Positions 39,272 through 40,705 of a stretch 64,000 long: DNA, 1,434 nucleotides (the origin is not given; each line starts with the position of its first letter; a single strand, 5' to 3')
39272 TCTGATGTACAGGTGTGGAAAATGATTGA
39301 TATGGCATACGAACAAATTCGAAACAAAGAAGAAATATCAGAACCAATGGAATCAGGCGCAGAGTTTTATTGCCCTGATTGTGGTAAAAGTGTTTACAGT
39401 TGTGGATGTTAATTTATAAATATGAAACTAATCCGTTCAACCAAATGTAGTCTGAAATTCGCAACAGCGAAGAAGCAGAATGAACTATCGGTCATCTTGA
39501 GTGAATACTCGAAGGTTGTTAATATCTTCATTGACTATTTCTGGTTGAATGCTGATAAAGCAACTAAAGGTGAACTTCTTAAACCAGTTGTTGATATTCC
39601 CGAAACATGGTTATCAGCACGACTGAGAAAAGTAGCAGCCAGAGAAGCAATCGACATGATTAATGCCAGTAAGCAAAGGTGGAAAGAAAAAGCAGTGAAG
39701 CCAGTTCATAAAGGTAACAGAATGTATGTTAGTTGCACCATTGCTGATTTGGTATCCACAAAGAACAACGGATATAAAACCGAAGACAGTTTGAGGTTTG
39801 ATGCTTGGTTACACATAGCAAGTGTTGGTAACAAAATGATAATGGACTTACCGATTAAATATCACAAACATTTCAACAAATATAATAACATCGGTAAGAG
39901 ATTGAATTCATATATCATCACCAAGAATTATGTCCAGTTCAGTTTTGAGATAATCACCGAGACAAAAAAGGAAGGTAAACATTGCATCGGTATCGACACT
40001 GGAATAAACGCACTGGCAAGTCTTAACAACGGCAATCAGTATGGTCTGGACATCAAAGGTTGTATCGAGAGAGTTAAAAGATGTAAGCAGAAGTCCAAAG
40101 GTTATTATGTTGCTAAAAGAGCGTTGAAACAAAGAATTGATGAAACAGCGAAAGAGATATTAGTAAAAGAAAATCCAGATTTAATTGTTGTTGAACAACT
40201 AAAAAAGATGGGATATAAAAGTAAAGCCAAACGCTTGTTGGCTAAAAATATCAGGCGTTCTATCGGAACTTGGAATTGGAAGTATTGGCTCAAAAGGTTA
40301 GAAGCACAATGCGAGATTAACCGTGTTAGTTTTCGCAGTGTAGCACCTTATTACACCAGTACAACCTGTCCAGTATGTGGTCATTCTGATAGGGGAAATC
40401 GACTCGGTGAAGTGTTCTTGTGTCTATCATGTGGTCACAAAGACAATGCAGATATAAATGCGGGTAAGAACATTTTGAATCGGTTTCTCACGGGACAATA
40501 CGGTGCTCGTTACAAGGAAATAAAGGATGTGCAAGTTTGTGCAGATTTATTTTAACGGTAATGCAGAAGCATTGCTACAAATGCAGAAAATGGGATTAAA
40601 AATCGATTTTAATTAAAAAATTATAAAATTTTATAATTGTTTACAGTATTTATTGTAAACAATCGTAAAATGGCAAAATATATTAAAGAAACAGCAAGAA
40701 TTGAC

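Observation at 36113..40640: IS607-like tnpA/tnpB insertions inside a phage genome, including an orphan tnpB with possible omega-RNA region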

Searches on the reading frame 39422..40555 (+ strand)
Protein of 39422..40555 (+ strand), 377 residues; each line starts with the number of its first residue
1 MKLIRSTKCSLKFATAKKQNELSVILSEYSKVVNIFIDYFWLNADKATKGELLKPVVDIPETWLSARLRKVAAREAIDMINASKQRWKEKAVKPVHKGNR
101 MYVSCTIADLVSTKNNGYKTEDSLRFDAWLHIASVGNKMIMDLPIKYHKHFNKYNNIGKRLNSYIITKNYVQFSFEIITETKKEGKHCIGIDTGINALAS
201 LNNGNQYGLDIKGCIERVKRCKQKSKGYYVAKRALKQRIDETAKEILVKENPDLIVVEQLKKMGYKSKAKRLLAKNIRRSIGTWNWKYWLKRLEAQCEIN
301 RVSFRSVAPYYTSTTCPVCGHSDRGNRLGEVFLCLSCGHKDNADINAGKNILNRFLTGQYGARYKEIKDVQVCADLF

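Call 3: search_protein_families(library=pfam, proteins=[window:39422-40555:+], max_evalue=0.01)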
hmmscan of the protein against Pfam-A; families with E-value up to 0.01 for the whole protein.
window:39422-40555:+ (377 aa): 1 family
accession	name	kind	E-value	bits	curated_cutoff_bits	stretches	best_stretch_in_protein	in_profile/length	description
PF07282.18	Cas12f1-like_TNB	-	3.1e-16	59.7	26.3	1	286-351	1-60/60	Cas12f1-like, TNB domain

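Call 9: search_protein_families(library=phrogs, proteins=[window:39422-40555:+], max_evalue=0.001)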
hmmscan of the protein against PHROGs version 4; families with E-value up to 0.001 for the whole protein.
window:39422-40555:+ (377 aa): 5 families
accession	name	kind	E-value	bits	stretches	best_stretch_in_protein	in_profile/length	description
phrog_506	-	integration and excision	4e-27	96.3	1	16-354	18-363/403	transposase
phrog_12300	-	integration and excision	5.8e-26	92.3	1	145-352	15-238/286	transposase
phrog_17087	-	unknown function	2.7e-07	31.9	1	233-356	13-133/141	-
phrog_16792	-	unknown function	0.00016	22.9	1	244-354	49-156/180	-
phrog_1770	-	DNA, RNA and nucleotide metabolism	0.00032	21.7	0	186-309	4-97/158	Holliday junction resolvase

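Call 12: search_solved_structures(query=window:39422-40555:+, max_evalue=0.01, show_alignments=3)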
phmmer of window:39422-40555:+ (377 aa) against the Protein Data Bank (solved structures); distinct sequences matched with E-value up to 0.01: 20.
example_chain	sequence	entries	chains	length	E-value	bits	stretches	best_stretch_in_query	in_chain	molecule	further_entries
8hr5_A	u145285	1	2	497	2.2e-12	49.9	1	282-370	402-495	Transposase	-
7lys_A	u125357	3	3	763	6.7e-11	45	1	306-373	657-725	CasPhi-2 | CasPhi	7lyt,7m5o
8j1j_A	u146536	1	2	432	8.7e-11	44.6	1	283-352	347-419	Transposase IS605 OrfB C-terminal domain-containing protein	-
8j3r_A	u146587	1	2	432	1.6e-10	43.7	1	284-352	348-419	Transposase IS605 OrfB C-terminal domain-containing protein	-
8j12_A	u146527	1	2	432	1.6e-10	43.7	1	284-352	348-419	Transposase IS605 OrfB C-terminal domain-containing protein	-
7wju_A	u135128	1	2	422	1.7e-10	43.7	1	284-352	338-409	OrfB_Zn_ribbon domain-containing protein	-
8dzj_A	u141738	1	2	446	1.9e-10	43.5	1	284-352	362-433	OrfB_Zn_ribbon domain-containing protein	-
9nzp_A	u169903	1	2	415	1.1e-08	37.7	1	280-353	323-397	IS200/IS605 family element transposase accessory protein TnpB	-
9nzq_A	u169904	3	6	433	2.7e-08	36.4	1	284-354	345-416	Cas12f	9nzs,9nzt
8iew_A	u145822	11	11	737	1.1e-07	34.5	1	308-360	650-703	Cas005 | Cas12j-SF05 | Cas12-1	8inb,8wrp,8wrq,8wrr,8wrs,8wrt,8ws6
9nzo_B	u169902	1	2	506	1.1e-06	31.2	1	241-336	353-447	Cas12f Effector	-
9nzr_A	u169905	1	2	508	1.1e-06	31.1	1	241-336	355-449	Cas12f Nuclease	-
23vw_A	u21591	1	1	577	1.8e-06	30.4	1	292-353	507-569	CRISPR-associated DNA-binding protein Cas12m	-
8iaz_A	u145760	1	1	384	7.5e-06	28.4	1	237-352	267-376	Transposase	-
7l48_A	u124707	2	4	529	1.2e-05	27.7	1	245-356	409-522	Cas12f | Cas12f1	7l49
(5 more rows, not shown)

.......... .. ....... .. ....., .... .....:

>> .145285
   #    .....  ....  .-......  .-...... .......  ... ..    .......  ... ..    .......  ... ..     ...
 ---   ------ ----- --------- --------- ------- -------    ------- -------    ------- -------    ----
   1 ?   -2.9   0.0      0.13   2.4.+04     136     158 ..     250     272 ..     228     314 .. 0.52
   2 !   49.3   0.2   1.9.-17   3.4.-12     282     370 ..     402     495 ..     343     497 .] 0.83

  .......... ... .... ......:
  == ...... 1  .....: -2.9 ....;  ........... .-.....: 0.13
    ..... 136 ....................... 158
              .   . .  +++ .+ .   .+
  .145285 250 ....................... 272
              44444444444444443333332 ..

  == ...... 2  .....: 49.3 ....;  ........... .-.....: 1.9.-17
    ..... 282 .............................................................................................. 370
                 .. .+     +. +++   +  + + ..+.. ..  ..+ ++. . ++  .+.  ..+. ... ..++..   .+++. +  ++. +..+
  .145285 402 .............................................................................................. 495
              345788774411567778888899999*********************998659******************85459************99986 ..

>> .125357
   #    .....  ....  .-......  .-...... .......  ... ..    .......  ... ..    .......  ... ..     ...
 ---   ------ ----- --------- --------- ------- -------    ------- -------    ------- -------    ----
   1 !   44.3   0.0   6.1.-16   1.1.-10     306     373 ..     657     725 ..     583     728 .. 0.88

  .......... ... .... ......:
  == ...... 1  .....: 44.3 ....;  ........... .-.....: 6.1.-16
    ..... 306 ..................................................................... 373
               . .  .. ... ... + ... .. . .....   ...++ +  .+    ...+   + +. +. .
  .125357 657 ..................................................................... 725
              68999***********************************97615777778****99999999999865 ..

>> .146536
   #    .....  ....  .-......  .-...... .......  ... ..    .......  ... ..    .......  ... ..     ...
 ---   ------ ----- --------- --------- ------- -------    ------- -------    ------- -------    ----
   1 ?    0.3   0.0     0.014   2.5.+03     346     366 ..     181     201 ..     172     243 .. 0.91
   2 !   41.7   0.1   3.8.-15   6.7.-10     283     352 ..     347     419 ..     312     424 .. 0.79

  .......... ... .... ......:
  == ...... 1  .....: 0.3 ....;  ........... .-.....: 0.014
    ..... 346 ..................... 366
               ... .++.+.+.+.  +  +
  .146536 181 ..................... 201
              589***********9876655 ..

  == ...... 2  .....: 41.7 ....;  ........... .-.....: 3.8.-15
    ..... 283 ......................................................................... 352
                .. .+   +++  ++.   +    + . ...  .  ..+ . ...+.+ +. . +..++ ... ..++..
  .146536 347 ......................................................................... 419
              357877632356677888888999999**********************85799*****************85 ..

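Call 13: search_dna_similar(query=window:39422-40555:+, collection=phages, mode=protein, max_rows=30)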
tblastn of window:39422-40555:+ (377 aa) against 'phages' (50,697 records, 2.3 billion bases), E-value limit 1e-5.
Records with a match: 231; places in all: 235; records where one place covers at least 80% of the query: 1.
Best place of each record, by identity: <60% 231.
By first word of the organism name: Salinibacter 182; Staphylococcus 6; Escherichia 5; Salmonella 5; Lactobacillus 5; Thermus 4; Microcystis 3; Bacteriophage 3; Lactococcus 3; Ralstonia 3; and 10 more.
By host as written in the record: Salinibacter ruber M8 182; - 6; Staphylococcus aureus 6; Lactobacillus plantarum 5; Escherichia coli 4; Microcystis aeruginosa FACHB524 3; Ralstonia pseudosolanacearum I-31 (MT043) 3; Thermus thermophilus HB27 2; and 17 more.
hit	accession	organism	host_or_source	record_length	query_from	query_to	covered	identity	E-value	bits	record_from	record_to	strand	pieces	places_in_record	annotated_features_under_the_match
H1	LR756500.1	uncultured phage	metagenomic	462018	3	362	95%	27.2%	2e-26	116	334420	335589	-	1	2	record has no annotation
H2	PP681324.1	Microcystis phage MaMV-DL02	Microcystis aeruginosa FACHB524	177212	111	357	66%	28.6%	5e-6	55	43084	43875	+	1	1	hypothetical protein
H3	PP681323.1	Microcystis phage MaMV-DL01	Microcystis aeruginosa FACHB524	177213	111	357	66%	28.6%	5e-6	55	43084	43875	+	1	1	hypothetical protein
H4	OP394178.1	Cyanophage MaMV-DH01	Cyanobacteria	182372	111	357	66%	28.6%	5e-6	55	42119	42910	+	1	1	transposase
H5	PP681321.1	Microcystis phage MaMV-CH01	Microcystis aeruginosa FACHB524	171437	111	357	66%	28.6%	7e-6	54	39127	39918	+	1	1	hypothetical protein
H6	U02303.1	Escherichia phage If1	-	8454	114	352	63%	27.5%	2e-10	68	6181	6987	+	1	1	ORF348; homologous to eryA gene product in L07626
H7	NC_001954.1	Escherichia phage If1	Escherichia coli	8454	114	352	63%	27.5%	2e-10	68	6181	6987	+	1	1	hypothetical protein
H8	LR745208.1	uncultured phage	metagenomic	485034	129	375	66%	26.2%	2e-13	78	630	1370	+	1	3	record has no annotation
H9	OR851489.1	Salmonella phage S.Kent 1-2-1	Salmonella enterica subsp. enterica ...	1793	114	352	63%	26.0%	2e-10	68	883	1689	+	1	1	record has no annotation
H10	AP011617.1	Thermus phage TMA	Thermus thermophilus HB27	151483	126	354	61%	27.1%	2e-12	75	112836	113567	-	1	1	transposase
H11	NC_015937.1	Thermus phage TMA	Thermus thermophilus HB27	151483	126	354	61%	27.1%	2e-12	75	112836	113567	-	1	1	transposase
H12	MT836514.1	Bacteriophage sp.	human fecal samples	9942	114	354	64%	25.5%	1e-7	59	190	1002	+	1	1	record has no annotation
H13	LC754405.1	Thermus phage MN1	Thermus thermophilus HB8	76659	123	362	64%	25.3%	9e-9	63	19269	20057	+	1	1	transposase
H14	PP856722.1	Salmonella phage vB_SEnST11_KE23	Salmonella enterica subsp. enterica ...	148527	170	359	50%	31.7%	4e-10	67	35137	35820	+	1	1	transposase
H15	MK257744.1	Thermus phage YS40_Isch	Thermus thermophilus HB8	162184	126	354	61%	25.9%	6e-14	79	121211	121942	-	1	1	IS607 family transposase ISCARN1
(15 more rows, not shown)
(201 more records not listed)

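Call 15: find_homologous_proteins(query=window:39422-40555:+, max_evalue=0.00001)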
Query window:39422-40555:+ (377 aa): 1060 proteins with E <= 0.00001 among 6687 candidates; the best 120 are listed.
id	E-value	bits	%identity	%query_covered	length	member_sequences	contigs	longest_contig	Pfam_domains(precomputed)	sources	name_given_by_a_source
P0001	1.2e-253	859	100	100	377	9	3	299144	PF07282.19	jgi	jgi:IS605 OrfB family transposase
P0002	3.9e-244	827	97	100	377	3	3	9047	PF07282.19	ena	-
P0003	8.9e-242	820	96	100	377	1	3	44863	PF07282.19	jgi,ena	jgi:IS605 OrfB family transposase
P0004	9.3e-242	819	96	100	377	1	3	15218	PF07282.19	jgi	jgi:IS605 OrfB family transposase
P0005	1.7e-241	819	96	100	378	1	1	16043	PF07282.19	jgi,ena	-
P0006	2.7e-241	818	95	100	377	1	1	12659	PF07282.19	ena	-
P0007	5.7e-241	817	95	100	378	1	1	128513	PF07282.19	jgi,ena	-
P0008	6.8e-241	817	95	100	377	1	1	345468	PF07282.19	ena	-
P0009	1.5e-240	815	95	100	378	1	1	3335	PF07282.19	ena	-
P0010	3.9e-239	811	94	100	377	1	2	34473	PF07282.19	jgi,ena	-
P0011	6.0e-238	807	93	100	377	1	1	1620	PF07282.19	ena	-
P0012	2.3e-237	805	93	100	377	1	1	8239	PF07282.19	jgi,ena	-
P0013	1.5e-236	802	93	100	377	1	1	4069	PF07282.19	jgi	jgi:IS605 OrfB family transposase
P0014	1.6e-236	802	93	100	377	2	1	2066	PF07282.19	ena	-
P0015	1.6e-235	799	92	100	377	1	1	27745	PF07282.19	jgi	jgi:IS605 OrfB family transposase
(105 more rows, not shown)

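Call 16: find_encoding_contigs(protein=window:39422-40555:+, flank=10000, max_places=10)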
Protein window:39422-40555:+ (377 aa): 1 contig read that carries it; 1 place shown.
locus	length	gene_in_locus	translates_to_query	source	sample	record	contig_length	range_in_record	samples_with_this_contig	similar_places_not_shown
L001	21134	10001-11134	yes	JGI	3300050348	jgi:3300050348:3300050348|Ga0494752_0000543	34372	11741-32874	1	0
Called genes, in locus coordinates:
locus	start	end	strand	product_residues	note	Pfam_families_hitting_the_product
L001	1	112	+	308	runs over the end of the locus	-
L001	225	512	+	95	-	-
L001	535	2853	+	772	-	-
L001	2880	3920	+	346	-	-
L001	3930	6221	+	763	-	-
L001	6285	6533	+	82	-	-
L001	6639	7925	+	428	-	-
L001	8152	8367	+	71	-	-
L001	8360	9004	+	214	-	PF00376:MerR (weak), PF12728:HTH_17 (weak), PF13411:MerR_1, PF00239:Resolvase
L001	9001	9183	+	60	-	-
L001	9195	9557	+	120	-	PF09643:YopX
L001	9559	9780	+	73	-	-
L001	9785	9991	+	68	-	-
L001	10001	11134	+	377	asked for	PF07282:Cas12f1-like_TNB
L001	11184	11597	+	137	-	-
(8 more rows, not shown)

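Call 20: find_related_loci(query=window:39422-40555:+, collection=viral_contigs, flank=6000)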
Query window:39422-40555:+ (377 aa) in viral_contigs; peptide patterns used: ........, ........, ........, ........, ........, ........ (x = any residue, [..] = any of these).
59 stretches matched a pattern; 47 encode a relative of the query (tblastn E <= 1e-3); 45 distinct loci.
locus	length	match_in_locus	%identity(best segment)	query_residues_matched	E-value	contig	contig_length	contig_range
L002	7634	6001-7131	97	1-377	0e+0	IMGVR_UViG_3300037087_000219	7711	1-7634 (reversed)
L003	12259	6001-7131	95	1-377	0e+0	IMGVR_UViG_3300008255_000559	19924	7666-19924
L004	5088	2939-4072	95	1-377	0e+0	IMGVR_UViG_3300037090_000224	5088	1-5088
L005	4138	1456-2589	95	1-377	0e+0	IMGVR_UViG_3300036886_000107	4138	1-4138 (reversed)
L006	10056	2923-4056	95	1-377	0e+0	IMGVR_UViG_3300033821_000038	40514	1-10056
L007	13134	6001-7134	95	1-377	0e+0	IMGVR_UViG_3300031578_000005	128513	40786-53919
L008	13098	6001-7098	93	1-366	0e+0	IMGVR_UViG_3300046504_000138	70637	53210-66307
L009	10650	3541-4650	89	5-374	0e+0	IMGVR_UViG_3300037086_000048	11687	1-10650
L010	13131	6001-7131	88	1-374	0e+0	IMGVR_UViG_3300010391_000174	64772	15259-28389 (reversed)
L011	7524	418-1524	90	1-366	0e+0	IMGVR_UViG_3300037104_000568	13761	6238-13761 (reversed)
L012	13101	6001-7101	88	1-367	0e+0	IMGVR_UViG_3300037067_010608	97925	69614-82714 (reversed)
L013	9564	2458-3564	87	1-366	0e+0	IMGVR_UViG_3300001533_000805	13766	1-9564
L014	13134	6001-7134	85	1-374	0e+0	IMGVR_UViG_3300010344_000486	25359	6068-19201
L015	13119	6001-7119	84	5-376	0e+0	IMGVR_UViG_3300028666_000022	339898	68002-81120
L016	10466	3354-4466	82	1-377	0e+0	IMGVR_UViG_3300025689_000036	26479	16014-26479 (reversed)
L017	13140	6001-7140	81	1-377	0e+0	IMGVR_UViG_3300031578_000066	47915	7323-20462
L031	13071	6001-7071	68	1-362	3e-161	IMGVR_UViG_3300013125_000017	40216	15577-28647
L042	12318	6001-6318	92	261-366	3e-61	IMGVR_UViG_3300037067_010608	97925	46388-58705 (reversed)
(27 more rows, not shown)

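Call 45: find_related_loci(query=window:39422-40555:+, collection=genome_contigs, flank=5000)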
Query window:39422-40555:+ (377 aa) in genome_contigs; peptide patterns used: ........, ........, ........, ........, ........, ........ (x = any residue, [..] = any of these).
61 stretches matched a pattern; 5 encode a relative of the query (tblastn E <= 1e-3); 5 distinct loci.
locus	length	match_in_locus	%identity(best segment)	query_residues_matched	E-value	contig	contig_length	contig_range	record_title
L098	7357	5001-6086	73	1-366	0e+0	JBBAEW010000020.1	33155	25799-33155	MAG: Saccharofermentanales bacterium isolate SO_2017_LW2_24 scaffold_2933_c1_LW138R_2017, whole genome shotgun sequence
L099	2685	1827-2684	87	1-286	3e-177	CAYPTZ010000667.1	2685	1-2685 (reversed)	MAG TPA_asm: uncultured archaeon isolate binchicken_co116_149 genome assembly, contig: NODE_53996_length_2685_cov_4.3102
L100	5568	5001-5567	78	1-185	7e-95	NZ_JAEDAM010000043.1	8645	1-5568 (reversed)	Candidatus Vampirococcus lugosii isolate Chiprana VAMP_119, whole genome shotgun sequence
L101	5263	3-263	87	281-367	1e-49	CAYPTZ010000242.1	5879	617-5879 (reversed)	MAG TPA_asm: uncultured archaeon isolate binchicken_co116_149 genome assembly, contig: NODE_16779_length_5879_cov_2.9414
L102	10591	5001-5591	31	168-351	2e-18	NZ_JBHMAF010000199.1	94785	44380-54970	Ectobacillus funiculus strain JCM 11201 GCM70008925_179, whole genome shotgun sequence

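Call 47: search_protein_families(library=pfam, proteins=[L003:3198-5504:+, L007:3362-5998:+, L012:3143-5305:+, L012:5315-5809:+, L003:5523-5966:+, L013:1806-2453:+, L016:2564-2953:+, L016:2956-3354:+, L017:5477-6004:+, L031:5580-5999:+], max_evalue=0.001)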
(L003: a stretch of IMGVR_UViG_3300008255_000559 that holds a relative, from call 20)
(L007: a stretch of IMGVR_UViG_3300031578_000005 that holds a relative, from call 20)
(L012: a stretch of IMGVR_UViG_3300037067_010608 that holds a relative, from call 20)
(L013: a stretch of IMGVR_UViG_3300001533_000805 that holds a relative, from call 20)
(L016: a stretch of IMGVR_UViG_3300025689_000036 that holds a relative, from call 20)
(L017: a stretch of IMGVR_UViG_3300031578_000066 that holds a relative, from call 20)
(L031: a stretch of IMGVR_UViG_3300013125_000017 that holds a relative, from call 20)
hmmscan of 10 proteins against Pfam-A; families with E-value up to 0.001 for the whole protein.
L003:3198-5504:+ (768 aa): 5 families
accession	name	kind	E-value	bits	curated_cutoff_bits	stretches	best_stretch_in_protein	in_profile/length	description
PF04851.21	ResIII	-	1.9e-16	60.8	22.5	1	14-160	5-163/164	Type III restriction enzyme, res subunit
PF00270.35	DEAD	-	1.9e-08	34.7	26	1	16-160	3-161/167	DEAD/DEAH box helicase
PF13401.12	AAA_22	-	2.6e-05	25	27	1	30-159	4-124/130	AAA domain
PF13245.12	AAA_19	-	0.00014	22.5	25.1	1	29-158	9-125/134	AAA domain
PF00176.29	SNF2-rel_dom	-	0.0003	20.4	24.9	1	37-159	23-163/290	SNF2-related domain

L007:3362-5998:+ (878 aa): 4 families
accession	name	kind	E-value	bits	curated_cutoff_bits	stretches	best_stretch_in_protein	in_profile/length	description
PF04851.21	ResIII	-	7.9e-16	58.8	22.5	1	13-160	4-163/164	Type III restriction enzyme, res subunit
PF00270.35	DEAD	-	5.3e-08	33.2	26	1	17-160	4-161/167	DEAD/DEAH box helicase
PF13401.12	AAA_22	-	3.6e-05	24.5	27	1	30-159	4-124/130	AAA domain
PF00176.29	SNF2-rel_dom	-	0.00012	21.7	24.9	1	35-160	21-164/290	SNF2-related domain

L012:3143-5305:+ (720 aa): 5 families
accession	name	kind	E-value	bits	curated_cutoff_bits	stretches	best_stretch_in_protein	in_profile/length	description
PF04851.21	ResIII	-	2.6e-20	73.4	22.5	1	12-159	3-163/164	Type III restriction enzyme, res subunit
PF00270.35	DEAD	-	6.3e-07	29.7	26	1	16-159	3-161/167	DEAD/DEAH box helicase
PF00271.37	Helicase_C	-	3.2e-06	27.8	23.5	1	251-347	12-109/110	Helicase conserved C-terminal domain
PF13401.12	AAA_22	-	0.00033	21.4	27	0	30-159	4-125/130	AAA domain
PF07652.20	Flavi_DEAD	-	0.00073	20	21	0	29-136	2-110/148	Flavivirus DEAD domain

L012:5315-5809:+ (164 aa): 0 families

L003:5523-5966:+ (147 aa): 0 families

L013:1806-2453:+ (215 aa): 0 families

L016:2564-2953:+ (129 aa): 0 families

L016:2956-3354:+ (132 aa): 0 families

L017:5477-6004:+ (175 aa): 0 families

L031:5580-5999:+ (139 aa): 1 family
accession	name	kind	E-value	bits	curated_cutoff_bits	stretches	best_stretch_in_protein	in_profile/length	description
PF12262.14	Lipase_bact_N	-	0.00037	20.4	22.3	1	76-120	102-146/236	Bacterial virulence factor lipase N-terminal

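Call 50: search_protein_representatives(protein=window:39422-40555:+)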
Query: 377 residues. Proteins with E-value up to 0.001 (for the whole library): 5802; up to 1e-10: 853; up to 1e-30: 151. The best 150 are listed.
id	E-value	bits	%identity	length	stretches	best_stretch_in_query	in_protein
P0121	4.9e-122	423.9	55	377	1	2-374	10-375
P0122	5.2e-106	371.1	50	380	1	2-374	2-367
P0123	4.1e-94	332.0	47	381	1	1-363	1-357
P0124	3.4e-92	325.7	61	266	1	103-358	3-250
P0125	2.7e-90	319.4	48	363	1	1-365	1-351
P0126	3.1e-89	315.9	49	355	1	11-358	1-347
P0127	3.2e-89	315.9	50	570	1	1-335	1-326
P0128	1.7e-88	313.5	46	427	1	1-362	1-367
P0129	1.4e-87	310.5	47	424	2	88-376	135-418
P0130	5.2e-87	308.6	47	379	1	1-366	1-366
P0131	7.5e-87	308.1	47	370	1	3-355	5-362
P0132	1.3e-84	300.7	44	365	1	1-367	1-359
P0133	8.9e-84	298.0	48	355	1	1-366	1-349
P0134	7.0e-83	295.0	46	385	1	1-360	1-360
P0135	1.3e-81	290.9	46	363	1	1-364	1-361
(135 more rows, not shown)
